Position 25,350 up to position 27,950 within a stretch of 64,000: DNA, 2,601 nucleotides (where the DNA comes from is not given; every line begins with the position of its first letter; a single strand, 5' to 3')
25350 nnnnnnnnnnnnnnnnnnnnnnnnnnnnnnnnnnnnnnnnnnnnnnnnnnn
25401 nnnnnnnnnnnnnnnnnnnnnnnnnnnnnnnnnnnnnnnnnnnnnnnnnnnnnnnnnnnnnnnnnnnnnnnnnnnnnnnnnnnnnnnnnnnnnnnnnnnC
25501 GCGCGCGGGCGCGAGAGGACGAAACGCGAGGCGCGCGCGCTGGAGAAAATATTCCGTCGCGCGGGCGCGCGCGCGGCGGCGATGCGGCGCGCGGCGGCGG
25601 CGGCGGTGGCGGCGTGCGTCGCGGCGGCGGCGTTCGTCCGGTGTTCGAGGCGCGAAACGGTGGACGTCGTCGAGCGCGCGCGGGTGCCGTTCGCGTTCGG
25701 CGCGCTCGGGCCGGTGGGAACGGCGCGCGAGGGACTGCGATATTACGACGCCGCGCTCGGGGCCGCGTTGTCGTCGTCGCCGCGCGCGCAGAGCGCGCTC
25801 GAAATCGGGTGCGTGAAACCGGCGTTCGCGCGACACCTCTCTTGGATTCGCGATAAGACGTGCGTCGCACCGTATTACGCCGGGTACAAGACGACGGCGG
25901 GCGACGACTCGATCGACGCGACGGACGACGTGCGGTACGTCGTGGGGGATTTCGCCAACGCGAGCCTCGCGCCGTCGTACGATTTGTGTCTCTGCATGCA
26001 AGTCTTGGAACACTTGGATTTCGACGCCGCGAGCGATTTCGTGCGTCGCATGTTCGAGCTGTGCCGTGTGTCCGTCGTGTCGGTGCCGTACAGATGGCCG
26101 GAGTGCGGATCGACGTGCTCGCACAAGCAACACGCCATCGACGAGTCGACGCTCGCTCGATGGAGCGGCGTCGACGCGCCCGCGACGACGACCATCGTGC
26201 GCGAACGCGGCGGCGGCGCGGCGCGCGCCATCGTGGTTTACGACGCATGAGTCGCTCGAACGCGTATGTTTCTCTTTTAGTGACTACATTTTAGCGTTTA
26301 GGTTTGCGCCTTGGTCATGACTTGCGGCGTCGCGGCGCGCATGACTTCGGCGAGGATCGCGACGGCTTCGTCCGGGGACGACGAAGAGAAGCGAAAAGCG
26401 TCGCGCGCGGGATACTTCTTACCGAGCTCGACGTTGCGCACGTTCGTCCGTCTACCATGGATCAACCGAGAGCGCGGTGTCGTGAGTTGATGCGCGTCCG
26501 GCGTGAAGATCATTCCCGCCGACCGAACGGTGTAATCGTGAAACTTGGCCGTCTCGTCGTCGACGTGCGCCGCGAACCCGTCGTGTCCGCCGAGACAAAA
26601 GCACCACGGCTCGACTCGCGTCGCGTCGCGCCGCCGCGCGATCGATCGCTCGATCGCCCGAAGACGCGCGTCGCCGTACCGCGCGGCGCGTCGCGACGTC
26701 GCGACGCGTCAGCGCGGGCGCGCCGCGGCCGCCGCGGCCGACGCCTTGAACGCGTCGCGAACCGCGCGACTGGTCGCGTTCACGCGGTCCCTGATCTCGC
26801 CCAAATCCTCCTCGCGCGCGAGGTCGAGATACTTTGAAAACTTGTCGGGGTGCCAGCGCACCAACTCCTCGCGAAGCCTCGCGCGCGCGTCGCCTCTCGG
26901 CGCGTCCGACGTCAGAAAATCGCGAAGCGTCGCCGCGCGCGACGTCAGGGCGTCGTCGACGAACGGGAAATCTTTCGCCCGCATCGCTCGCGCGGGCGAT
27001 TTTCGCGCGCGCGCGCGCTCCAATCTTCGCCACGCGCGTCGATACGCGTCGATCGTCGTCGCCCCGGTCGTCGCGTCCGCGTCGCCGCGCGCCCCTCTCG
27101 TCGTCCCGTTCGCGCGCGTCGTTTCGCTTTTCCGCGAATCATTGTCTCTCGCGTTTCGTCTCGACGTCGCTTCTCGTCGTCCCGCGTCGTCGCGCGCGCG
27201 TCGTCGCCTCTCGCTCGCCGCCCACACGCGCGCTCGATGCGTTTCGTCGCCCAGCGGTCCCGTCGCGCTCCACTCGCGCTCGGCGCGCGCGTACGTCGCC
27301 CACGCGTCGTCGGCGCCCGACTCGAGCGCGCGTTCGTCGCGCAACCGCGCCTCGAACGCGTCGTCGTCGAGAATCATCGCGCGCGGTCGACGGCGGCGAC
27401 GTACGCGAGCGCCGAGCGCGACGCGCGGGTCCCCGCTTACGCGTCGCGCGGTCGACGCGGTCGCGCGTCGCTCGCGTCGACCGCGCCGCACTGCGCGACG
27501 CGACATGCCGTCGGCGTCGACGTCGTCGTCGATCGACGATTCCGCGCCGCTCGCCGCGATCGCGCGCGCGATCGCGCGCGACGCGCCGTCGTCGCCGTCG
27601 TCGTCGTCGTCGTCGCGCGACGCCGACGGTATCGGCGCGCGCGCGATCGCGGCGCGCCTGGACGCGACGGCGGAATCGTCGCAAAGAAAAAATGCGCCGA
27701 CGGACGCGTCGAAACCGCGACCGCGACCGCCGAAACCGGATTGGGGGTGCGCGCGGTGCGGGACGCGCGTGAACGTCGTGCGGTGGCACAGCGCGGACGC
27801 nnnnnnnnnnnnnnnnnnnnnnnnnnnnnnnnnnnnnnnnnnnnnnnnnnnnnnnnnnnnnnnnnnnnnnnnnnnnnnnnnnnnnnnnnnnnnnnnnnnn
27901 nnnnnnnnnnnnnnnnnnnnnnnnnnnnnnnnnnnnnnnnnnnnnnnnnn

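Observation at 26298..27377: J-domain ORF terminates at a single in-frame TGA and is followed, in the same frame, by a 137-codon protein-like ORF with no start codon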

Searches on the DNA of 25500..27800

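Call 55: search_rna_families(source=window, start=25500, end=27800, threshold=evalue, max_evalue=10)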
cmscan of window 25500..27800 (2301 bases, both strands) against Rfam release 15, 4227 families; matches with E-value up to 10: 21.
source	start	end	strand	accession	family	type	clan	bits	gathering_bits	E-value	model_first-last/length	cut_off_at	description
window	27443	27526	+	RF01521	CC1840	Gene; sRNA;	-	26.3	50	0.79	1-95/95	no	caulobacter sRNA CC1840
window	27274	27421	+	RF04104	MIR918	Gene; miRNA;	-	22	268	0.45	18-248/265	no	MIR918 microRNA precursor family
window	27577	27651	+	RF04012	MIR7532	Gene; miRNA;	-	21.9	100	1.2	1-106/106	no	MIR7532 microRNA precursor family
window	27274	27421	-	RF04104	MIR918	Gene; miRNA;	-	21.1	268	0.71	18-248/265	no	MIR918 microRNA precursor family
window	26161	26412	+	RF03108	Methylosinus-1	Gene; sRNA;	-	20.9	145.1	0.047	1-214/214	no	Methylosinus-1 RNA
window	26923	27029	-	RF02954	DUF3577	Cis-reg;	-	20.1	42.6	1.1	1-105/105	no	DUF3577 RNA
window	27381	27421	-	RF00894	mir-790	Gene; miRNA;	-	19.4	63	1.6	1-70/70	no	mir-790 microRNA precursor family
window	27482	27550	-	RF02949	Cupriavidus-1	Gene; sRNA;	-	19.3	45.5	8.1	1-78/78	no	Cupriavidus-1 RNA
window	27526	27600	-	RF03175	MIR3454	Gene; miRNA;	-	19.2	142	1.3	1-147/147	no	MIR3454 microRNA precursor family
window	27574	27622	+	RF03407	MIR531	Gene; miRNA;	-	18.8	70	4.1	1-69/69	no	MIR531 microRNA precursor family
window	27432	27492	+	RF02239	asX6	Gene; sRNA;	-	18.7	50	4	1-93/93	no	Xanthomonas sRNA asX6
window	27338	27425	-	RF04012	MIR7532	Gene; miRNA;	-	18.3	100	9.2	1-106/106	no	MIR7532 microRNA precursor family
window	27323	27366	+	RF03934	mir-m107-1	Gene; miRNA;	-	18.2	83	5.3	1-65/65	no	mir-m107-1 microRNA precursor family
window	27442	27498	-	RF03407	MIR531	Gene; miRNA;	-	17.4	70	9.5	1-69/69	no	MIR531 microRNA precursor family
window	26677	26719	+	RF00877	mir-592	Gene; miRNA;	-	17.3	67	4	1-88/88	no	mir-592 microRNA precursor family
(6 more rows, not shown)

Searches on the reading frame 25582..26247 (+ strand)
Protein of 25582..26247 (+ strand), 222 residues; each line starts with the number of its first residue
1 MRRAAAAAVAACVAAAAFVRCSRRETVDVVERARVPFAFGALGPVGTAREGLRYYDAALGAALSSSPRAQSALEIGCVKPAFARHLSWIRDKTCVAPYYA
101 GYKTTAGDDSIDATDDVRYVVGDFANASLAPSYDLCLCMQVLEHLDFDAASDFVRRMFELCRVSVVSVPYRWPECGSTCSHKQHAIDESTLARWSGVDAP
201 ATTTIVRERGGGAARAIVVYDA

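Call 6: search_protein_families(library=pfam, max_evalue=1, proteins=[window:25582-26247:+])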
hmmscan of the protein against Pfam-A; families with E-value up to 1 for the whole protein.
window:25582-26247:+ (222 aa): 4 families
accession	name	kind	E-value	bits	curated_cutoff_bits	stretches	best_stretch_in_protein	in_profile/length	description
PF08241.18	Methyltransf_11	-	0.00077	20.5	21.2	1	73-159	1-85/95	Methyltransferase domain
PF13649.12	Methyltransf_25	-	0.0047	18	27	1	115-162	46-94/97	Methyltransferase domain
PF05401.17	NodS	-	0.0064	16.8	24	1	68-145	43-119/201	Nodulation protein S (NodS)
PF08242.18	Methyltransf_12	-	0.012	16.7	30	1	107-162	41-93/98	Methyltransferase domain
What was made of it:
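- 25582..26250 (+): A convergent methyltransferase-like gene. Its stop lies 47 nt from the remnant's stop, so there is almost no room for a 3' UTR element. Weak Pfam Methyltransf_11 match (call 6).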

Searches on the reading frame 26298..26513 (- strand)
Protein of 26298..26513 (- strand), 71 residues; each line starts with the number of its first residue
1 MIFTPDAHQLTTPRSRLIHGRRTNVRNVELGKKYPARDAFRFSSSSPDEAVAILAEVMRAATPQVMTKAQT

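Call 21: find_encoding_contigs(protein=window:26298-26513:-, flank=3000, max_places=10)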
Protein window:26298-26513:- (71 aa): 24 contigs read that carry it; 10 places shown.
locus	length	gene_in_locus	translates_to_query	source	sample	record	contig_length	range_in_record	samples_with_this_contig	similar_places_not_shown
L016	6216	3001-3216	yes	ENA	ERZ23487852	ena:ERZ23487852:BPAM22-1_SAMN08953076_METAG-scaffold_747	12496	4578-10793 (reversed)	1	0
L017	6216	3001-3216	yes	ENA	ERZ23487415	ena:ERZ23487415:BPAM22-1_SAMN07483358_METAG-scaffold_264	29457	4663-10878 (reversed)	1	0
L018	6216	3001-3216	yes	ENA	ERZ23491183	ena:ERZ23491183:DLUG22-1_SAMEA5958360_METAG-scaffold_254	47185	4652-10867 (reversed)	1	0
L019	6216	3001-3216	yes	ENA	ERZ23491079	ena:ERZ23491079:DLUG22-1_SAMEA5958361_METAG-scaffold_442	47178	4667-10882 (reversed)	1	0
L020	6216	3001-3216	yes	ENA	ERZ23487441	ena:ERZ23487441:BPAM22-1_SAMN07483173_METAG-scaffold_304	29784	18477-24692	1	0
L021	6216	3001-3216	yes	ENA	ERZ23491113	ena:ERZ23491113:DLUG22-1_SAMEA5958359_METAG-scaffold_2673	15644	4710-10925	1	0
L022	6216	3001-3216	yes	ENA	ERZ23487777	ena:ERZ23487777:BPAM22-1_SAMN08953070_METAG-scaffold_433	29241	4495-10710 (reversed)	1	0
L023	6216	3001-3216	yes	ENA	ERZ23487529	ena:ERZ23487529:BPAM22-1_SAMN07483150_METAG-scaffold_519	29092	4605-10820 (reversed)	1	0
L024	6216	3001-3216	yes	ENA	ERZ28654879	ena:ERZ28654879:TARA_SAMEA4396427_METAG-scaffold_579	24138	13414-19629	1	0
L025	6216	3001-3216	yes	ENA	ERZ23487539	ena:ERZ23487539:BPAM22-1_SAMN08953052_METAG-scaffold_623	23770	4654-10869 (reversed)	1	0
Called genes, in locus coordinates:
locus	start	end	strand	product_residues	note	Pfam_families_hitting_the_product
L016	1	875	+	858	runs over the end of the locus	?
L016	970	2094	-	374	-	PF28502:PAB_middle, PF28503:PAB_C (faint)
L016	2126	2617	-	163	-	-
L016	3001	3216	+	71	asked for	-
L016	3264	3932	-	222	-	-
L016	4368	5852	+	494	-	PF00790:VHS, PF03127:GAT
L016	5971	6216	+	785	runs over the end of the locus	PF12895:ANAPC3, PF07719:TPR_2 (faint), PF13424:TPR_12 (faint), PF00515:TPR_1, PF13414:TPR_11, PF13432:TPR_16 (weak), PF23914:TPR_CcmH_CycH (weak), PF14559:TPR_19, +4 more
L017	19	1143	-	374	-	PF28502:PAB_middle, PF28503:PAB_C (faint)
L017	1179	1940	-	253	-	-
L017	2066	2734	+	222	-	-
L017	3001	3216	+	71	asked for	-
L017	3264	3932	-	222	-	-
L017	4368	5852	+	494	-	PF00790:VHS, PF03127:GAT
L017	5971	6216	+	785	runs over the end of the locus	PF12895:ANAPC3, PF07719:TPR_2 (faint), PF13424:TPR_12 (faint), PF00515:TPR_1, PF13414:TPR_11, PF13432:TPR_16 (weak), PF23914:TPR_CcmH_CycH (weak), PF14559:TPR_19, +4 more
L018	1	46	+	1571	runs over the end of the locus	PF00176:SNF2-rel_dom, PF21325:SHPRH_helical-1st, PF21324:SHPRH_helical-2nd, PF00271:Helicase_C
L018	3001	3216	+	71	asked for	-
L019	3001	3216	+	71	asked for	-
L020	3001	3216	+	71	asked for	-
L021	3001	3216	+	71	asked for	-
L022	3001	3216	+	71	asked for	-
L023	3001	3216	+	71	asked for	-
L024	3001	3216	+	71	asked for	-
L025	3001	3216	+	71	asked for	-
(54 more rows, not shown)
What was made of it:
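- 26298..26513 (-): The longest ATG-initiated ORF left in the remnant: 71 aa (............). It would hold only the last strand and the C-terminal helix of the domain. The same 71-aa product was called on contigs where the 5' part is missing or unassembled (call 21).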
